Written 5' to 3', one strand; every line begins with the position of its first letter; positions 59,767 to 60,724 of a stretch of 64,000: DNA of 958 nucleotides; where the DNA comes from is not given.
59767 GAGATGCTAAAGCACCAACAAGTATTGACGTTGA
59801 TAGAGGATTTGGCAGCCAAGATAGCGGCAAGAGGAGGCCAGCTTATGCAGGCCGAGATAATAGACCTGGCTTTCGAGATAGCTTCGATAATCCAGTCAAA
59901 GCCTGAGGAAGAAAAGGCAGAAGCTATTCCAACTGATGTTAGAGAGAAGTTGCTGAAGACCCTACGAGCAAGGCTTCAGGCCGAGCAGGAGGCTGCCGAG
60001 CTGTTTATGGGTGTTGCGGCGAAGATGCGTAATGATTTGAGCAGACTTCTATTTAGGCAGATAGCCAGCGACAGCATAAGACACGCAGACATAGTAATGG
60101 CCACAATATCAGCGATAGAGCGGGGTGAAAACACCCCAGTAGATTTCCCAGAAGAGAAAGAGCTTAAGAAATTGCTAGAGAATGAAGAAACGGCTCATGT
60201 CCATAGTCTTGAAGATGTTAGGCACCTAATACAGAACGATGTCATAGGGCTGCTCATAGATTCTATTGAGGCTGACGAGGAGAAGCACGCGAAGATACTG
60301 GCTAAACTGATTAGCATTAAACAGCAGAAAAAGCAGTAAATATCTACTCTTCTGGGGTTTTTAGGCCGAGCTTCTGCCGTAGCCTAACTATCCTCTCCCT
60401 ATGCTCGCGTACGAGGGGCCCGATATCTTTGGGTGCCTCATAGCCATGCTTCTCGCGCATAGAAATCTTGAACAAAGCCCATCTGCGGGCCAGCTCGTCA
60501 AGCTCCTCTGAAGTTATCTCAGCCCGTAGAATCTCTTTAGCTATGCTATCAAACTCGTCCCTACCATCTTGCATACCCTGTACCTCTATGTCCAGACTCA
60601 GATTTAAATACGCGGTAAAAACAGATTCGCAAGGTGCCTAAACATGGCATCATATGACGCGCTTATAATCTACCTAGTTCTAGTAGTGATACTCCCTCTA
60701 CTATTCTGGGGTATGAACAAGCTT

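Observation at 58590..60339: FTR1 iron permease divergently paired with an HTH/ferritin-like protein across a perfect 28-bp palindrome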

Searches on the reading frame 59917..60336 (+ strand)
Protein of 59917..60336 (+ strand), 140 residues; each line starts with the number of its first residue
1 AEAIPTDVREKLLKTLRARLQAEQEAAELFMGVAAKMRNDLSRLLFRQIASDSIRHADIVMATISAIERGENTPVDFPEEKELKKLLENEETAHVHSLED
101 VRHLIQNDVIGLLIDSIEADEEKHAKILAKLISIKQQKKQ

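Call 51: search_protein_families(library=pfam, alignment_id=A3, max_evalue=0.01)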
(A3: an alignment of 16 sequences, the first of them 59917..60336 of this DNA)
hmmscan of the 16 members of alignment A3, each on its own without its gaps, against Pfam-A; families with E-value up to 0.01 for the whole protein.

A. member 1, window:59917-60336:+ (140 aa): 2 families
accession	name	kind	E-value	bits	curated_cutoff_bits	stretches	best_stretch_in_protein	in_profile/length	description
PF02915.23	Rubrerythrin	-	4.5e-05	24.3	22.8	1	16-131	3-136/137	Rubrerythrin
PF02332.24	Phenol_Hydrox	-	0.0091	16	24.4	0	30-66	189-225/230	Methane/Phenol/Alkene Hydroxylase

B. families by the number of members that match (of 16 scanned): 4 families
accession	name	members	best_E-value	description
PF02915.23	Rubrerythrin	15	2.6e-06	Rubrerythrin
PF13668.12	Ferritin_2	5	0.00027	Ferritin-like domain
PF02332.24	Phenol_Hydrox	3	0.0047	Methane/Phenol/Alkene Hydroxylase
PF09537.16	DUF2383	1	0.0044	Domain of unknown function (DUF2383)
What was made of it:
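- On Rubrerythrin / ferritin-like superfamily (PF02915): Isolated C-domain: 24.3 bits, above it, and 15 of 16 family members match at E of 0.01 or better (call 51).
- Checked: Scanned alone, its C-terminal domain hits Pfam Rubrerythrin at 24.3 bits against a cut-off of 22.8 (call 51).
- Pfam Rubrerythrin scores above cut-off for the isolated domain and hits 15 of 16 family members (call 51).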

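Call 56: predict_structure(alignment_id=A3)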
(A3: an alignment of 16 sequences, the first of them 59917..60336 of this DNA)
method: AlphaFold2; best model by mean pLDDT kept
length: 140 residues; sequences in the alignment: 16
mean_pLDDT: 93.1   pTM: 0.81
mean pLDDT of the five models: 93.1, 92.9, 91.8, 91.7, 90.3
residues with pLDDT >= 90: 110; 70-90: 27; 50-70: 3; < 50: 0
segments of 3 or more residues with pLDDT < 50: none
pLDDT, mean of each block of 10 residues (from residue 1): 83 98 99 98 98 98 92 84 96 87 93 95 95 88
secondary structure, 60 per line:
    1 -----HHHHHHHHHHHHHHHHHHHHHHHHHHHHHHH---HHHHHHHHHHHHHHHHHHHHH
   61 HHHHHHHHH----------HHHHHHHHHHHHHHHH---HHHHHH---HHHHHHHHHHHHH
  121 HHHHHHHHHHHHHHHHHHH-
elements in order: H6-36 H40-69 H80-95 H99-104 H108-139
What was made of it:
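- On Rubrerythrin / ferritin-like superfamily (PF02915): Four long helices are predicted with pLDDT 93 and pTM 0.81 (call 56).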

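Call 62: fold_search(model_id=the predicted structure, library=pdb)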
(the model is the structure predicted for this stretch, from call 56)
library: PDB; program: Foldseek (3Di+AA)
matches with E <= 10: 402; with E <= 0.001: 0
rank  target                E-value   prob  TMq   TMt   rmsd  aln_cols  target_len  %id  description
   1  8sqr                  2.7e-02  1.00  0.39  0.35  19.9       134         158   19  Crystal Structure of Bacterioferritin (Bfr) from Brucella abortus (iron bound, F16L mutant) (released 2023-05-17)
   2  3ka9                  2.7e-02  0.99  0.41  0.34  19.1       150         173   18  Frog M-ferritin, EEH mutant, with cobalt (released 2010-10-06)
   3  5xhn                  2.9e-02  0.99  0.39  0.32  19.1       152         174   18  Crystal structure of Frog M-ferritin K104E mutant (released 2017-08-09)
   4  1jgc_A                3.1e-02  1.00  0.40  0.35  20.2       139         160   21  The 2.6 A Structure Resolution of Rhodobacter capsulatus Bacterioferritin with Metal-free Dinuclear Site and Heme Iron (released 2002-01-09)
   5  8w1d                  3.1e-02  0.99  0.37  0.36  20.4       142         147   20  CRYSTAL STRUCTURE OF DPS-LIKE PROTEIN PA4880 FROM PSEUDOMONAS AERUGINOSA (DIMERIC FORM) (released 2024-05-29)
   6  9fj2_E                3.2e-02  0.99  0.37  0.30  12.8       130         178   18  Rubrerythrin from Clostridium difficile P28 (released 2025-06-11)
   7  3shx                  3.2e-02  0.99  0.36  0.29  19.2       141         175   18  Frog M-ferritin with magnesium, L134P mutant (released 2012-02-29)
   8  9u78_A                3.6e-02  0.99  0.34  0.40   7.6       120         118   26  Single Chain Protein of De Novo Designed Helix Bundles-4EH2 with KDPV Loop (released 2025-04-09)
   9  3ka8                  4.1e-02  0.98  0.39  0.32  18.8       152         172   18  Frog M-ferritin, EQH mutant, with cobalt (released 2010-10-06)
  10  8sqq                  4.3e-02  0.99  0.39  0.34  19.8       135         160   20  Crystal Structure of Bacterioferritin (Bfr) from Brucella abortus (Apo Cubic Form 2, F16L mutant) (released 2023-05-17)
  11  9fj2_A                4.3e-02  0.99  0.38  0.31  12.8       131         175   18  Rubrerythrin from Clostridium difficile P28 (released 2025-06-11)
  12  8sqp                  4.6e-02  0.99  0.39  0.35  19.9       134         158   19  Crystal Structure of Bacterioferritin (Bfr) from Brucella abortus (Apo, F16L mutant) (released 2023-05-17)
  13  5jac                  4.6e-02  0.98  0.39  0.32  18.8       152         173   17  Sixty minutes iron loaded Rana Catesbeiana H' ferritin variant E57A/E136A/D140A (released 2016-10-05)
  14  3gvy_A                4.8e-02  0.97  0.37  0.33  20.2       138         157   20  Crystal structure of bacterioferritin from R.sphaeroides (released 2009-12-22)
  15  8sqo                  5.1e-02  0.99  0.39  0.35  19.6       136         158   19  Crystal Structure of Bacterioferritin (Bfr) from Brucella abortus (magnesium bound, F16L mutant) (released 2023-05-17)
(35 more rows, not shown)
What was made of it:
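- On Rubrerythrin / ferritin-like superfamily (PF02915): Global superposition on ferritins is poor (TM about 0.4, rmsd about 19 A; call 62).
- The top 50 Foldseek PDB hits are all ferritin, bacterioferritin, Dps or rubrerythrin, apart from one de novo 4-Glu/2-His helical bundle (call 62).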

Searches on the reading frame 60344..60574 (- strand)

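Call 3: search_protein_families(library=pfam, proteins=[window:60344-60574:-], max_evalue=1)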
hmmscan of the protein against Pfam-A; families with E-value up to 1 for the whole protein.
window:60344-60574:- (76 aa): 1 family
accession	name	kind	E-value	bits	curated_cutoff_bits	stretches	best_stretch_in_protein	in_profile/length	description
PF25804.1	SYNE3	-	0.034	15.1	30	1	3-38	47-81/83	Nesprin-3 domain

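Call 4: search_protein_families(library=ncbifam, proteins=[window:60344-60574:-], max_evalue=1)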
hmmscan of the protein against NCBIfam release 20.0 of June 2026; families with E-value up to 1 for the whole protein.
window:60344-60574:- (76 aa): 0 families
